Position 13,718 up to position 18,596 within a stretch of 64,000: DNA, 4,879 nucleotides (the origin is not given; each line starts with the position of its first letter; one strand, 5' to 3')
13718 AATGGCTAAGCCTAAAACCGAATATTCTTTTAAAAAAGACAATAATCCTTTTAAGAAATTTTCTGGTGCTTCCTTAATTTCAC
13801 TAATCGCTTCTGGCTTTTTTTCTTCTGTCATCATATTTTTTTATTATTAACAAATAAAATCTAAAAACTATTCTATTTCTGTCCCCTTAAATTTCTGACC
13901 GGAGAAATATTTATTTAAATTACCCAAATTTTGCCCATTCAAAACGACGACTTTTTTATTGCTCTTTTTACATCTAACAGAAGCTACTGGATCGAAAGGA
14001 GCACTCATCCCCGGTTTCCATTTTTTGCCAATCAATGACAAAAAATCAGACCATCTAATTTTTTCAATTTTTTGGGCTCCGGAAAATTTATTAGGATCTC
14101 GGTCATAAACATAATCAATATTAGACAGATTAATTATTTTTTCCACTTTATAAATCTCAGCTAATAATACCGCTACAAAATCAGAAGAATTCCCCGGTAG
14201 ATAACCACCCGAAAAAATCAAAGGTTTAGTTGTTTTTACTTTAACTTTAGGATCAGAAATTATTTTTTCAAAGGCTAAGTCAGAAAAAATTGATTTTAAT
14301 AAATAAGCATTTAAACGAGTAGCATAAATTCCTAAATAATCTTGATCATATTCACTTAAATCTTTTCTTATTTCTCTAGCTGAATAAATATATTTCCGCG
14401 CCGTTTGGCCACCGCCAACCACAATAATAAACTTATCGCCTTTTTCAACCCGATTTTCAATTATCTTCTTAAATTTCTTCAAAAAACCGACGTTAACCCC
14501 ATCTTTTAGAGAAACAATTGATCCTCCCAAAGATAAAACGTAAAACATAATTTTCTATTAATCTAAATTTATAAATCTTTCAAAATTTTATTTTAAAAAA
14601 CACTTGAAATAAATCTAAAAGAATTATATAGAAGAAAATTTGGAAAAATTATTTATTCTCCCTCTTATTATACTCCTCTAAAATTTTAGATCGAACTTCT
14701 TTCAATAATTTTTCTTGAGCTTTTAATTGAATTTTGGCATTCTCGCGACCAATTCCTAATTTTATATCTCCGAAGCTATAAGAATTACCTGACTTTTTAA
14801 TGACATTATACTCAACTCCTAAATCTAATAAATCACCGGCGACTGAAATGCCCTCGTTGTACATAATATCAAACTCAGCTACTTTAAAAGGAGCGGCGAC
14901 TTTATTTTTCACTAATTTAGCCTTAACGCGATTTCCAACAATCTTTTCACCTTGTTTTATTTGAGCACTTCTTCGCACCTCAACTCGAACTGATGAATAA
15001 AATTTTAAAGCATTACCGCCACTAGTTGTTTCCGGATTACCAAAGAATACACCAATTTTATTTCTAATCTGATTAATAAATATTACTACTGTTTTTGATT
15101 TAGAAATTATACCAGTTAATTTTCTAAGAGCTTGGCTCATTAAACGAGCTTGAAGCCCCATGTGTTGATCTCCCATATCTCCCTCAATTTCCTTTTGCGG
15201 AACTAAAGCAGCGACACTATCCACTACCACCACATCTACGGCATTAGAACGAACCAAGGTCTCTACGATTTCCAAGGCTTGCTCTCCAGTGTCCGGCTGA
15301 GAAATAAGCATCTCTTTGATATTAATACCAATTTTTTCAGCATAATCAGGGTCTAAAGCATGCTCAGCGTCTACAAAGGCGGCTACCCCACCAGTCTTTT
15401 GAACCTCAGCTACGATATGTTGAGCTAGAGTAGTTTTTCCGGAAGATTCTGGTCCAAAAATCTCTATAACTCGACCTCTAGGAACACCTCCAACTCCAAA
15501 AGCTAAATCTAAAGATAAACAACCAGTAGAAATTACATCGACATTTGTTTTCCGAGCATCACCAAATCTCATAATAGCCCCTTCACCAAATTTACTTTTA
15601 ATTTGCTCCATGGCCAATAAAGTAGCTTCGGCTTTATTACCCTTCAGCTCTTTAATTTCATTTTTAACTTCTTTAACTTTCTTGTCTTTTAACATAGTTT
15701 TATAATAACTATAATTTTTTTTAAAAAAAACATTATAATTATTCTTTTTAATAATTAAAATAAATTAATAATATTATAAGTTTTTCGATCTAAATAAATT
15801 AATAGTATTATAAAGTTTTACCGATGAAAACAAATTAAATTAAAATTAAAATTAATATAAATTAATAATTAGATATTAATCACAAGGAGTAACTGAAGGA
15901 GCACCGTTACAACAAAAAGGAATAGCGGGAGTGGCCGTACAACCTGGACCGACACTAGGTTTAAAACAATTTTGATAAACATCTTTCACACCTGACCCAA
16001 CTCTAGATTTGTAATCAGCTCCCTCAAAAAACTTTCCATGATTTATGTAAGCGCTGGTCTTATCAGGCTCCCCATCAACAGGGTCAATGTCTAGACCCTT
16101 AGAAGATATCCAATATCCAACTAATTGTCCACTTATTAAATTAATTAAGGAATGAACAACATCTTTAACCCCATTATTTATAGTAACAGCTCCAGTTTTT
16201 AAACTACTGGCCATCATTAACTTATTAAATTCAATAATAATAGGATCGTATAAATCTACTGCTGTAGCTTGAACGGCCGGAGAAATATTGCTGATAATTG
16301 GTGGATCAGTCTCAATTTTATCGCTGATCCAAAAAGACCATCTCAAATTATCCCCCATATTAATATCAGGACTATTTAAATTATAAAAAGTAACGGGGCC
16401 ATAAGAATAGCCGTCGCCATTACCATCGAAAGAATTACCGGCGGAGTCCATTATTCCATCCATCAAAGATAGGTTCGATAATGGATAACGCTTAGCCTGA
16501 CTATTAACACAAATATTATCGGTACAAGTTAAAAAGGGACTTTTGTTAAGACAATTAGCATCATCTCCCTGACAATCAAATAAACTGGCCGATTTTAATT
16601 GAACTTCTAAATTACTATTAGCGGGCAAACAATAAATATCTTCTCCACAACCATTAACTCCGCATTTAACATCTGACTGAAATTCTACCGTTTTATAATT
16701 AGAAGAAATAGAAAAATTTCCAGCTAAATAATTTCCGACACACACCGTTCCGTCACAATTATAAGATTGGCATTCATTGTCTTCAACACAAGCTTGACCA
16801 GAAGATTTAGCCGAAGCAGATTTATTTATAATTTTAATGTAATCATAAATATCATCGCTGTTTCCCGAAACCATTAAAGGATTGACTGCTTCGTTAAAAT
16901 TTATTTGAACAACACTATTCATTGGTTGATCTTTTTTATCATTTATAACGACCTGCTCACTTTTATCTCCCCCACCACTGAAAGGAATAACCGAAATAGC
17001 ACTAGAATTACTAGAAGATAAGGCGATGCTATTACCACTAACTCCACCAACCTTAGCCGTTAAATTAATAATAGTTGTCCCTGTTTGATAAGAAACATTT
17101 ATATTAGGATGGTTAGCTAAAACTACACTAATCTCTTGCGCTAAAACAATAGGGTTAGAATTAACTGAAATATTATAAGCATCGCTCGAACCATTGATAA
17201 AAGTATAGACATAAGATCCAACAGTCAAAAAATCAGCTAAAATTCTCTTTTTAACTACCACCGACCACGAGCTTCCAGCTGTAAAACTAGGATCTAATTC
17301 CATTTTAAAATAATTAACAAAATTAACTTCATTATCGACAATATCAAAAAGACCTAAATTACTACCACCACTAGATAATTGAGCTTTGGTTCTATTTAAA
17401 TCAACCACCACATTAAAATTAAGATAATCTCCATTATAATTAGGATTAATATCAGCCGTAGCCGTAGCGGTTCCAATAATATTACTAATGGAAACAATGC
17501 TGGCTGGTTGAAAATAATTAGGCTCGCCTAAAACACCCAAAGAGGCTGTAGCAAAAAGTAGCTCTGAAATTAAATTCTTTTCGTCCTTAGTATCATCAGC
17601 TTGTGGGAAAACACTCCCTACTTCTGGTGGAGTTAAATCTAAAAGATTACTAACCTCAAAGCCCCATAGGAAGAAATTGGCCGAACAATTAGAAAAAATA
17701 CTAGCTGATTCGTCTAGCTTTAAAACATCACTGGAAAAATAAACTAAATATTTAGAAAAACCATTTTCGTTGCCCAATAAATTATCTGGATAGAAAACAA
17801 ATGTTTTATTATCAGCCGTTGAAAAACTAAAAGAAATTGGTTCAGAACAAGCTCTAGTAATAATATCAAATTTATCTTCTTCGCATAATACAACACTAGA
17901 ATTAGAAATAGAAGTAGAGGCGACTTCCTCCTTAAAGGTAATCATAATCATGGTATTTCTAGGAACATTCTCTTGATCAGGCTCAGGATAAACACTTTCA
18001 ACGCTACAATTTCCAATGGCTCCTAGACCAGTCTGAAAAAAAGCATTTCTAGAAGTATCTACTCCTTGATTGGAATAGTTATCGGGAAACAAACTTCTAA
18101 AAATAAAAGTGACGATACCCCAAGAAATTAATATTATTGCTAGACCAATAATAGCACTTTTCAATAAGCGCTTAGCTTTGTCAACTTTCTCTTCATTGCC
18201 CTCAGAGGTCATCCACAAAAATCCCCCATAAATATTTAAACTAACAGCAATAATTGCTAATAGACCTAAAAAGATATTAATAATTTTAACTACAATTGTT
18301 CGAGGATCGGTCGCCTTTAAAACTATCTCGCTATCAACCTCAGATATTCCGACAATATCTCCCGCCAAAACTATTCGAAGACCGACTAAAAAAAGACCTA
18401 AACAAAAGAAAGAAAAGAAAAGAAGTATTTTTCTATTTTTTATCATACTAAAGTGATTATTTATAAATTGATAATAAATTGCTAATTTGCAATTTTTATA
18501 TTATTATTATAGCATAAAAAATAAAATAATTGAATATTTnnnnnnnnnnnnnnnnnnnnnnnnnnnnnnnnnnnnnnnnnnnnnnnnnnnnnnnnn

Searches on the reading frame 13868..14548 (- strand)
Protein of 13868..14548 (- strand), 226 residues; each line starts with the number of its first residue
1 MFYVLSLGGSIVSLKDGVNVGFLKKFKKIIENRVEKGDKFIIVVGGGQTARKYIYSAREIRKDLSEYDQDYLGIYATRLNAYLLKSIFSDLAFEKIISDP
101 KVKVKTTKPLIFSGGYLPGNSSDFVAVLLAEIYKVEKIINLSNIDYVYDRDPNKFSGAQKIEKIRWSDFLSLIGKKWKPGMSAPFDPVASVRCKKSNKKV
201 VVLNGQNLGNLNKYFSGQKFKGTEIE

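Call 54: search_protein_families(library=pfam, proteins=[window:13868-14548:-], max_evalue=0.001)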
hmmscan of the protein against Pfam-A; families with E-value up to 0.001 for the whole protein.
window:13868-14548:- (226 aa): 1 family
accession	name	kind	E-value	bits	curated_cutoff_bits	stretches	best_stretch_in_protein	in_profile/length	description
PF00696.33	AA_kinase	-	3.6e-28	99.3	24.9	1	1-204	1-234/234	Amino acid kinase family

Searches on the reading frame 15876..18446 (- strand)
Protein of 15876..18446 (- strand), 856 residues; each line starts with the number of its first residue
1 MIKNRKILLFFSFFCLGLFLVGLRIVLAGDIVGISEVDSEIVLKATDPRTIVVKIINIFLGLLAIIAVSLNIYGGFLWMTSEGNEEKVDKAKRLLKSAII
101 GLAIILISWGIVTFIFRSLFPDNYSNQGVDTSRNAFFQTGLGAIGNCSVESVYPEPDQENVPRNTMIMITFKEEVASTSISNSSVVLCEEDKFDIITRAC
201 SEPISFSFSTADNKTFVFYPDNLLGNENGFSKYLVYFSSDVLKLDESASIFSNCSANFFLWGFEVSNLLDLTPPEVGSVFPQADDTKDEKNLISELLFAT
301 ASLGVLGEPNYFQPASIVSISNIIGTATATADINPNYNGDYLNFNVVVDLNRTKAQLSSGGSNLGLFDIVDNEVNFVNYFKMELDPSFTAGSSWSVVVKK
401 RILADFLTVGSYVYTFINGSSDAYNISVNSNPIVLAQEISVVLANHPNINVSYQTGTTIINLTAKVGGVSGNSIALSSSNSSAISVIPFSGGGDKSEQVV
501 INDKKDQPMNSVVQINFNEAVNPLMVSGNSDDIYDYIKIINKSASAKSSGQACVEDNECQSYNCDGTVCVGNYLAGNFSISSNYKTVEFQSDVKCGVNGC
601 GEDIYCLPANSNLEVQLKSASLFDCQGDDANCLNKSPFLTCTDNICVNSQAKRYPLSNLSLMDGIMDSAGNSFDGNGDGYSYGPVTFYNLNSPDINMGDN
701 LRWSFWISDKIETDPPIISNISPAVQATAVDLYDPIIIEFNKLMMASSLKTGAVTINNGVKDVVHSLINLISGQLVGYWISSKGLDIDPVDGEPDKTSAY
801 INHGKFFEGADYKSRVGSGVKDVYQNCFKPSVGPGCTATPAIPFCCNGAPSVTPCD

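Call 29: search_protein_families(library=pfam, proteins=[window:15876-18446:-], max_evalue=0.0001)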
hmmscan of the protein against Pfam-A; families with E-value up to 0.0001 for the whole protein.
window:15876-18446:- (856 aa): 2 families
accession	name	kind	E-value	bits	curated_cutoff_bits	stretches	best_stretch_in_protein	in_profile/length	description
PF13205.12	Big_5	-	2.5e-15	57.5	23.6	1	148-242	6-88/105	Bacterial Ig-like domain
PF18895.5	T4SS_pilin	-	1.8e-08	34.8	26.6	1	50-115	7-71/71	Type IV secretion system pilin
